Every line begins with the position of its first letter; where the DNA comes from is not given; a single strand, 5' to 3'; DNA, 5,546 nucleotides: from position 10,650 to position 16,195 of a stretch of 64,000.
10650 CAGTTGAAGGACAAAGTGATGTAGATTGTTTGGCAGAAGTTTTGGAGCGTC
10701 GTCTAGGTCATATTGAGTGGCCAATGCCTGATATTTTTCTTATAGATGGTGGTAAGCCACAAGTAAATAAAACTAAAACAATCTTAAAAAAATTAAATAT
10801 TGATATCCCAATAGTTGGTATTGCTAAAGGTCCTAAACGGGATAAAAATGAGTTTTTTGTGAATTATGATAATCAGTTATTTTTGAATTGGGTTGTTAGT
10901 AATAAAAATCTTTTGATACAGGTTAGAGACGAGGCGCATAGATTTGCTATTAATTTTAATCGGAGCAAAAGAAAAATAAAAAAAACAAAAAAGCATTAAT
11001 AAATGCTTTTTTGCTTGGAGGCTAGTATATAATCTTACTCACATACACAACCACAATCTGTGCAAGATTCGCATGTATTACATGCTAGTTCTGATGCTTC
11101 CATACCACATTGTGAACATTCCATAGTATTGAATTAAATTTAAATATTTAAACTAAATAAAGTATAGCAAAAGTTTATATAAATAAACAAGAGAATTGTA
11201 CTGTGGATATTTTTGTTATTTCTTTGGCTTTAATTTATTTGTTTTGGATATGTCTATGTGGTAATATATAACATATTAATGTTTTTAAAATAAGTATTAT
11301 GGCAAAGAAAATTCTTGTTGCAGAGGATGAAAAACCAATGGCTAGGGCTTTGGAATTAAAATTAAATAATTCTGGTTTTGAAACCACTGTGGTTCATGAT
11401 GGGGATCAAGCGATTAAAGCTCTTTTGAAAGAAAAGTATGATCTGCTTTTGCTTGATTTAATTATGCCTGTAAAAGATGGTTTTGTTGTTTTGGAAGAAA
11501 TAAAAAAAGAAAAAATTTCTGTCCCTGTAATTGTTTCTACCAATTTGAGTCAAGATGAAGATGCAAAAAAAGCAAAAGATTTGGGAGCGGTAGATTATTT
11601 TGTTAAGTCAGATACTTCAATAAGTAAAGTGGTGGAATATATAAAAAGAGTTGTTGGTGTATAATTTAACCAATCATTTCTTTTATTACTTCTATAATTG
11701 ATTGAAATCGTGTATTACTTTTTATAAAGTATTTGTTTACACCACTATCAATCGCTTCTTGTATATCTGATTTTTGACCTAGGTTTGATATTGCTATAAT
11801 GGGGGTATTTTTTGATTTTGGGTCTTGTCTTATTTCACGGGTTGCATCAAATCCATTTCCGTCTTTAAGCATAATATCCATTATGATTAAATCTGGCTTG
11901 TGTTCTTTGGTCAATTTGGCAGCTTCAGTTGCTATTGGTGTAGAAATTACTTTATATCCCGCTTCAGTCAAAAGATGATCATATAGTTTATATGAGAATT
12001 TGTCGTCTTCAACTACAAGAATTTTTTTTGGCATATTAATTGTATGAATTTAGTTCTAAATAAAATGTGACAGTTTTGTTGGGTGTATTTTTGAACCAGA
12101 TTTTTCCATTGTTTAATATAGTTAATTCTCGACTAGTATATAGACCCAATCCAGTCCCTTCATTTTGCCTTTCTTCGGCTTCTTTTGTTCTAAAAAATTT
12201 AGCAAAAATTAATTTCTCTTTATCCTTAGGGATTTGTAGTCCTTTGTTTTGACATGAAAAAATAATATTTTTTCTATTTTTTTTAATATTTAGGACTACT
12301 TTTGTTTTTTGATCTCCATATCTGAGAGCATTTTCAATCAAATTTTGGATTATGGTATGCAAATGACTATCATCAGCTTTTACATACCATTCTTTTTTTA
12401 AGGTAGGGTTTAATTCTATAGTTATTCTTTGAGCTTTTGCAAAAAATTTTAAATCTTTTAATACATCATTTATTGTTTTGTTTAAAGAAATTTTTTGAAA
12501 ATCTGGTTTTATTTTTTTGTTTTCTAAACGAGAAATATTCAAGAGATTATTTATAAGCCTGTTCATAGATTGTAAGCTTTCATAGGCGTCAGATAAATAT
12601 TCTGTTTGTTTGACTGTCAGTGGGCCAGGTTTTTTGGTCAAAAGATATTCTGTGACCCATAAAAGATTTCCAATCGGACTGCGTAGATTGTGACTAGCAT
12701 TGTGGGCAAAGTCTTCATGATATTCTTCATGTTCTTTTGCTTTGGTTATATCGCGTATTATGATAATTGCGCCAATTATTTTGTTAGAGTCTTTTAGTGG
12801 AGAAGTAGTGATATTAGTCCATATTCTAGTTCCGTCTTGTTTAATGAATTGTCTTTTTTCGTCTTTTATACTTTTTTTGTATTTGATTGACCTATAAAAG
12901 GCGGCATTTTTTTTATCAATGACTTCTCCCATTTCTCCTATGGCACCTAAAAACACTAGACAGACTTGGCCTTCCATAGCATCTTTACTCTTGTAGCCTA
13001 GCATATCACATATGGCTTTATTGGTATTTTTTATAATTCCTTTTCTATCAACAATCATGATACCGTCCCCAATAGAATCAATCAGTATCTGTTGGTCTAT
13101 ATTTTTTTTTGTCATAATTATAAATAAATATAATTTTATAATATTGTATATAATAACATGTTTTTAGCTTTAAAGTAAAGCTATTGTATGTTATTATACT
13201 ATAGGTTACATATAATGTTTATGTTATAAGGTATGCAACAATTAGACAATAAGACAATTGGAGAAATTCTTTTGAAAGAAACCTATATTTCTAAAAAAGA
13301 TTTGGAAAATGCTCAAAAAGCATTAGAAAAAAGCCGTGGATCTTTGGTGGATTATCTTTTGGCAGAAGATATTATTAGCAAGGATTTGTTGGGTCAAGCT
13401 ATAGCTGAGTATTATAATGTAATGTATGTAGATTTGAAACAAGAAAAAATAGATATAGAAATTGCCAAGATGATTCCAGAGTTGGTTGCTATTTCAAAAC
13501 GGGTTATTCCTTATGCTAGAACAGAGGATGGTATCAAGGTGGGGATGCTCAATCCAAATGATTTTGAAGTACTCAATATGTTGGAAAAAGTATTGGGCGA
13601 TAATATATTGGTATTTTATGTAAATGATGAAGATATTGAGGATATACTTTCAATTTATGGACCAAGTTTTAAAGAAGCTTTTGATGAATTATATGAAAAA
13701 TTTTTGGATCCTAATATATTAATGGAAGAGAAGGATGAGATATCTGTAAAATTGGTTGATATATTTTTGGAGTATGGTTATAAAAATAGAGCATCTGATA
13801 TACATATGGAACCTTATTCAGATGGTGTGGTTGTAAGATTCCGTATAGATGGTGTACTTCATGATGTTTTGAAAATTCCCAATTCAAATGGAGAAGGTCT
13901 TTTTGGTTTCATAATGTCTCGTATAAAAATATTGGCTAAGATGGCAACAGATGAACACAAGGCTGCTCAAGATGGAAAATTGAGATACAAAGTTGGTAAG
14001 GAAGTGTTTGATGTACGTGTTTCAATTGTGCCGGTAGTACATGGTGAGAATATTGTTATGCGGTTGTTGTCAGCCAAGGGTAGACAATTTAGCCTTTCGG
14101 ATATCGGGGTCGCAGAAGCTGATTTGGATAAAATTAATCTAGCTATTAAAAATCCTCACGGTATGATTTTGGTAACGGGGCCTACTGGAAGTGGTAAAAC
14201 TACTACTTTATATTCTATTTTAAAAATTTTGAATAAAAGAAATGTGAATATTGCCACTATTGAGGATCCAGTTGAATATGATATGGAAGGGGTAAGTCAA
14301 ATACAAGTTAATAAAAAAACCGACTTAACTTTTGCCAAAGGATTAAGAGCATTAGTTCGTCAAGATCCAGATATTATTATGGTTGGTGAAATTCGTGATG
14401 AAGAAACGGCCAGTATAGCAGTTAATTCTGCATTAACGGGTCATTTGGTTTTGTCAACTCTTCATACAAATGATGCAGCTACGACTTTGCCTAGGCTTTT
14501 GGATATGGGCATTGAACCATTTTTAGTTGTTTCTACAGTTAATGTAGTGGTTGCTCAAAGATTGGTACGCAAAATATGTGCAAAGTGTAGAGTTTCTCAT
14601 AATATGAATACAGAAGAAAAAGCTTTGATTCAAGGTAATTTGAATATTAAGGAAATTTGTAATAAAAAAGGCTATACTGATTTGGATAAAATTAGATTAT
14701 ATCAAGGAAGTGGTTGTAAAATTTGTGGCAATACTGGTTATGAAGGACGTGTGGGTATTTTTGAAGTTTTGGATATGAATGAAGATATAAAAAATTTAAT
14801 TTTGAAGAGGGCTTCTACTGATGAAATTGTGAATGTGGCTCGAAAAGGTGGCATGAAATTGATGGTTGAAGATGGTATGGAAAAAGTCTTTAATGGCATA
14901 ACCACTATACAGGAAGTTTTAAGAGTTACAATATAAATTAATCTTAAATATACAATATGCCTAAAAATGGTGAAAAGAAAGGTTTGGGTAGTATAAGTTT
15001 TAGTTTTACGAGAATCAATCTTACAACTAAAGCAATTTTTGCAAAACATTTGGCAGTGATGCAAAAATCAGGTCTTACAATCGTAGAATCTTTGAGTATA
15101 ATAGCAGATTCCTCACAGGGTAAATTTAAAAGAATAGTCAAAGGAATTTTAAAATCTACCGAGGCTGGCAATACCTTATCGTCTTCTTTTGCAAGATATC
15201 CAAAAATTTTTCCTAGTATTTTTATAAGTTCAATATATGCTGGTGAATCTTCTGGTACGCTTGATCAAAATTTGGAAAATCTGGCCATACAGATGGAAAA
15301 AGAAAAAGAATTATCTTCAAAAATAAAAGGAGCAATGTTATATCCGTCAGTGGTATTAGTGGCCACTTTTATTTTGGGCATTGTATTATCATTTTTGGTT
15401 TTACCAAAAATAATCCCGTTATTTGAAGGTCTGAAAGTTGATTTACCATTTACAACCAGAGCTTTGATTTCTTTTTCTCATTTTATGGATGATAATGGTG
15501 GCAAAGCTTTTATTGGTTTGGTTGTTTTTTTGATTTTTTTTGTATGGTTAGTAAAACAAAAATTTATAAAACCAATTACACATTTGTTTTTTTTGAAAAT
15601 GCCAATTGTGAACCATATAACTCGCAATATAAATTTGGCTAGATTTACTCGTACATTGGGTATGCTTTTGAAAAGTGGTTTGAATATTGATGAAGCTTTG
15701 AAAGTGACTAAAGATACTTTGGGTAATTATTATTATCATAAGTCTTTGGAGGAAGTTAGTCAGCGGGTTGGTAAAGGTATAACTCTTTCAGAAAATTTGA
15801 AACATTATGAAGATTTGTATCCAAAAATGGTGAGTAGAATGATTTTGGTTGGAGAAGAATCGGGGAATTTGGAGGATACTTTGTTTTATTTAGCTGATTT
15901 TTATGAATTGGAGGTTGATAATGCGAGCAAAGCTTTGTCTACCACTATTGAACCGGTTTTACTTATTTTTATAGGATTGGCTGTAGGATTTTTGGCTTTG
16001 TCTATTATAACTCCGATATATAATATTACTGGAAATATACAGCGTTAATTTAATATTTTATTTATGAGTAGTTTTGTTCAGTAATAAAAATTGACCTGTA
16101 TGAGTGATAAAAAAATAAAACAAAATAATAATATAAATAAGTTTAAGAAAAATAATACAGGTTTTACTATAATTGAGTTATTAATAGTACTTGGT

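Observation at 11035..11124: Unannotated 29-aa, 8-cysteine small ORF with its own terminator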

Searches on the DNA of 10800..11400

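Call 45: search_rna_families(source=window, start=10800, end=11400, threshold=evalue, max_evalue=1)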
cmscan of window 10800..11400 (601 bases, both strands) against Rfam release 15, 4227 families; matches with E-value up to 1: 3.
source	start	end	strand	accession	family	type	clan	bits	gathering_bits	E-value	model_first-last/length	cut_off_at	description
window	10972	11022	-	RF00834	mir-268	Gene; miRNA;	-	21.3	47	0.3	1-89/89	no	mir-268 microRNA precursor family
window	10982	11014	+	RF04352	Plastid-psbA-4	Cis-reg;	CL00153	21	56.8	0.58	1-61/61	no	Plastid-psbA-4 3UTR RNA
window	11296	11363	-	RF01880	Xist_exon1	Gene; lncRNA;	-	13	50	0.58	1-85/85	no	X-chromosome inactivation gene exon 1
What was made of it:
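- No Rfam match was found (call 45).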

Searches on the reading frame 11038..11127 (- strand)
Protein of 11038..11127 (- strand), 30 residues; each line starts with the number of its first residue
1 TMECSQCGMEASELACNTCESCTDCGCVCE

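Call 3: search_protein_families(library=ncbifam, proteins=[window:11038-11124:-], max_evalue=10)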
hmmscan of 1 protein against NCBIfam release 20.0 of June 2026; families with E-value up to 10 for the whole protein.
seq(29 aa): 0 families
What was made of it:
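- On SCIFF / ranthipeptide precursor (TIGR03973): The NCBIfam scan at E<=10 returned 0 families (call 3).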

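Call 4: search_protein_families(library=pfam, proteins=[window:11038-11124:-], max_evalue=10)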
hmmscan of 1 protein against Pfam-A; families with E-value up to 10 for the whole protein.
seq(29 aa): 0 families
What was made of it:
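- On Metallothionein (operational class; bacterial families SmtA/BmtA and MymT): Pfam gave 0 hits at E<=10 (call 4).
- On Ferredoxin-type [4Fe-4S] binding motif: No Fer4 family appeared in Pfam at E<=10 (call 4).
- Closest known: Short Cu. Different: No sequence homology: no Pfam metallothionein family hit at E<=10 (call 4).
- There is no SCIFF or other RiPP-precursor HMM hit (calls 3, 4). No Fer4 or rubredoxin Pfam hit appeared even at E<=10 (call 4).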

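Call 23: find_related_loci(query=A1, collection=viral_contigs, flank=5000)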
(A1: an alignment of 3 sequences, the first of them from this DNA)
Query A1 (29 aa) in viral_contigs; peptide patterns used: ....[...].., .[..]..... (x = any residue, [..] = any of these).
289 stretches matched a pattern, but none encodes a relative of the query by tblastn (E <= 1e-3).
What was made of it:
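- Tried and rejected: The viral_contigs scan with the peptide alignment found nothing (call 23).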

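Call 33: search_protein_families(library=phrogs, proteins=[window:11038-11124:-], max_evalue=1)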
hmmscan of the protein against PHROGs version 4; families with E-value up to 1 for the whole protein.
seq(29 aa): 0 families

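Call 48: search_protein_representatives(protein=window:11038-11127:-)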
Query: 30 residues. Proteins with E-value up to 0.001 (for the whole library): 1; up to 1e-10: 0; up to 1e-30: 0. The best 1 are listed.
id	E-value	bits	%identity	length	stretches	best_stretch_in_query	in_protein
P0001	3.3e-10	53.5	100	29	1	2-30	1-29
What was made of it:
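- Closest known: Unannotated C-terminal Cys module of proteins on viral contigs. Different: The similarity is not statistically detectable (call 48) and may be convergent.
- Tried and rejected: An exhaustive HMMER search of 1.84 billion representatives found only the peptide itself, at E 3e-10 (call 48).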

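Call 63: search_solved_structures(query=A3, max_evalue=10, show_alignments=5)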
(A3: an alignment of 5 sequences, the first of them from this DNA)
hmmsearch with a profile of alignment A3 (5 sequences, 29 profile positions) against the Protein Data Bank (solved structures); distinct sequences matched with E-value up to 10: 0.
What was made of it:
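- On Metallothionein (operational class; bacterial families SmtA/BmtA and MymT): A PDB profile search gave 0 hits at E<=10 (call 63).
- Tried and rejected: Pfam, NCBIfam, PHROGs and a PDB profile search gave no hits (calls 3, 4, 33, 63).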

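Call 66: predict_structure(protein=window:11038-11127:-)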
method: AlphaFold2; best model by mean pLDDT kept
length: 30 residues; sequences in the alignment: 1
mean_pLDDT: 76.5   pTM: 0.31
mean pLDDT of the five models: 76.5, 68.3, 68.2, 56.9, 55.8
residues with pLDDT >= 90: 0; 70-90: 23; 50-70: 7; < 50: 0
segments of 3 or more residues with pLDDT < 50: none
pLDDT, mean of each block of 10 residues (from residue 1): 77 74 79
secondary structure, 60 per line:
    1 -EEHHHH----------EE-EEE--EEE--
elements in order: H4-7 E21-23 E26-28
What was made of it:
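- On Zinc-ribbon / C(P)XCG zinc-finger microproteins: The AlphaFold2 model shows short strands with pLDDT 76.5 (call 66).
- A single-sequence AlphaFold2 model gives a small beta fold with mean pLDDT 76.5 (call 66).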

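Call 68: fold_search(model_id=the predicted structure, library=pdb)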
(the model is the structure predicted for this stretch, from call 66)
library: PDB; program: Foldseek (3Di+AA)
matches with E <= 10: 0; with E <= 0.001: 0
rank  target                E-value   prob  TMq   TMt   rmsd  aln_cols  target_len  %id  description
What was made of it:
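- No sequence or fold similarity to any metallothionein, zinc finger, rubredoxin or ferredoxin was found (calls 3, 4, 63, 68).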

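Call 76: search_dna_similar(query=window:11038-11124:-, collection=phages, mode=protein, max_evalue=10, max_rows=10)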
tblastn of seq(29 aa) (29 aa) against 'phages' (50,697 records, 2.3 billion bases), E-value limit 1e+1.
No match.

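Call 77: search_dna_similar(query=window:11038-11124:-, collection=plasmids, mode=protein, max_evalue=10, max_rows=10)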
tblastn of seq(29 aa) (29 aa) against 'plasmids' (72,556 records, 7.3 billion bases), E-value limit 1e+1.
Records with a match: 2; places in all: 2; records where one place covers at least 80% of the query: 2.
Best place of each record, by identity: <60% 2.
By first word of the organism name: Natrinema 1; Sulfuricystis 1.
By predicted mobility (MOB-suite, as given by PLSDB): non-mobilizable 2.
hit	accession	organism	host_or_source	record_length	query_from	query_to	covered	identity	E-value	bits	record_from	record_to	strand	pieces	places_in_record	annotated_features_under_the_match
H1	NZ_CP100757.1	Natrinema gelatinilyticum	marine sediment,sediment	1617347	2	29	97%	39.3%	7e+0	29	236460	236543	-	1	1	record has no annotation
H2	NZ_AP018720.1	Sulfuricystis multivorans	-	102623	2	25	83%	45.8%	7e+0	29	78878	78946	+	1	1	adenosylcobalamin-dependent ribonucleoside-diphosphate reductase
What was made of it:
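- Tried and rejected: tblastn against phages and plasmids gave only E=7 noise (calls 76, 77).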

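Call 92: fold_search(model_id=the predicted structure, library=viral)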
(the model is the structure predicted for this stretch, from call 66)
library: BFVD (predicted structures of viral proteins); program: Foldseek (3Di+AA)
matches with E <= 10: 0; with E <= 0.001: 0
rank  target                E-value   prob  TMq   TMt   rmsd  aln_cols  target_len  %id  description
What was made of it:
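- On Zinc-ribbon / C(P)XCG zinc-finger microproteins: Foldseek found no match in PDB or BFVD (calls 68, 92).
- Tried and rejected: Foldseek of the AlphaFold2 model against PDB and BFVD gave nothing (calls 68, 92).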

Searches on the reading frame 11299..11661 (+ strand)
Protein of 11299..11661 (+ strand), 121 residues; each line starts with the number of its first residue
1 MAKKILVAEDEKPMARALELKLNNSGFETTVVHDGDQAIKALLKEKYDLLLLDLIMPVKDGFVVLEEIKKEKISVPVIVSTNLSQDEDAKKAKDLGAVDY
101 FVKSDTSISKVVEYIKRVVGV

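Call 93: search_protein_families(library=pfam, proteins=[window:11299-11661:+], max_evalue=0.001)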
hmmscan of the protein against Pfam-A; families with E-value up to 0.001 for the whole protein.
window:11299-11661:+ (121 aa): 1 family
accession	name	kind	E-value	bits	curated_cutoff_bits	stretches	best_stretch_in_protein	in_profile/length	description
PF00072.30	Response_reg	-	1.1e-22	80.8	30.2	1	5-104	1-100/111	Response regulator receiver domain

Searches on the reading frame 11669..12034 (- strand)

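Call 93: search_protein_families(library=pfam, proteins=[window:11669-12034:-], max_evalue=0.001)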
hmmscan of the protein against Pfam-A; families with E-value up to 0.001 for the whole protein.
window:11669-12034:- (122 aa): 1 family
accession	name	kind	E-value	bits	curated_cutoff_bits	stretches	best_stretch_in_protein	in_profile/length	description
PF00072.30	Response_reg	-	2.9e-23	82.6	30.2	1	5-108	1-102/111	Response regulator receiver domain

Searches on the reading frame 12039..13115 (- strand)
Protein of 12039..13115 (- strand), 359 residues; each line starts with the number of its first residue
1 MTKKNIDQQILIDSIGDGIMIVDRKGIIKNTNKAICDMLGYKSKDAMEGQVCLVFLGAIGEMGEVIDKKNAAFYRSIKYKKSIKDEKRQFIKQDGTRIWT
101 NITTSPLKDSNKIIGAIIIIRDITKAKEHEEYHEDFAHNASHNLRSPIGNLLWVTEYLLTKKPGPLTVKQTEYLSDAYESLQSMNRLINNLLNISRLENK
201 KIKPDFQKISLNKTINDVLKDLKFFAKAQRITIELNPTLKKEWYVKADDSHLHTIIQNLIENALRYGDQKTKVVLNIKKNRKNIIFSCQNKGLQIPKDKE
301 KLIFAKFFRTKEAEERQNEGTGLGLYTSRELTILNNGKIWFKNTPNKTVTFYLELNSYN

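Call 93: search_protein_families(library=pfam, proteins=[window:12039-13115:-], max_evalue=0.001)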
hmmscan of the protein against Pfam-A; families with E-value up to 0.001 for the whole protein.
window:12039-13115:- (359 aa): 7 families
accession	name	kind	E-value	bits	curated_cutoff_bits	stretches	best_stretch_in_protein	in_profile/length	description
PF02518.31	HATPase_c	-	1.9e-20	73.8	26.4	1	248-355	2-109/111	Histidine kinase-, DNA gyrase B-, and HSP90-like ATPase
PF13426.13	PAS_9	-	4.7e-15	56.2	27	1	17-125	2-103/103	PAS domain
PF00512.31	HisKA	-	6.1e-12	45.9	26.9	1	134-199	3-65/66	His Kinase A (phospho-acceptor) domain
PF00989.32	PAS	-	2.2e-10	41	22.6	1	11-123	6-113/113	PAS fold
PF08448.16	PAS_4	-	1.1e-06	29.3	23.1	1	13-127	2-109/110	PAS fold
PF13188.13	PAS_8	-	8.7e-06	25.9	21.8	1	11-47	6-38/65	PAS domain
PF12860.13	PAS_7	-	2.9e-05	24.6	27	1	12-131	1-115/115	PAS fold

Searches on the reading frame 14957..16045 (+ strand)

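Call 59: search_protein_families(library=pfam, proteins=[window:14957-16045:+], max_evalue=0.00001)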
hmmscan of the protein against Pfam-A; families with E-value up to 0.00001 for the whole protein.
window:14957-16045:+ (363 aa): 1 family
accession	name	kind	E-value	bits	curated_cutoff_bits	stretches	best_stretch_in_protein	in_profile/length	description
PF00482.28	T2SSF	-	4.7e-58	195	25.2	2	230-353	1-125/125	Type II secretion system (T2SS), protein F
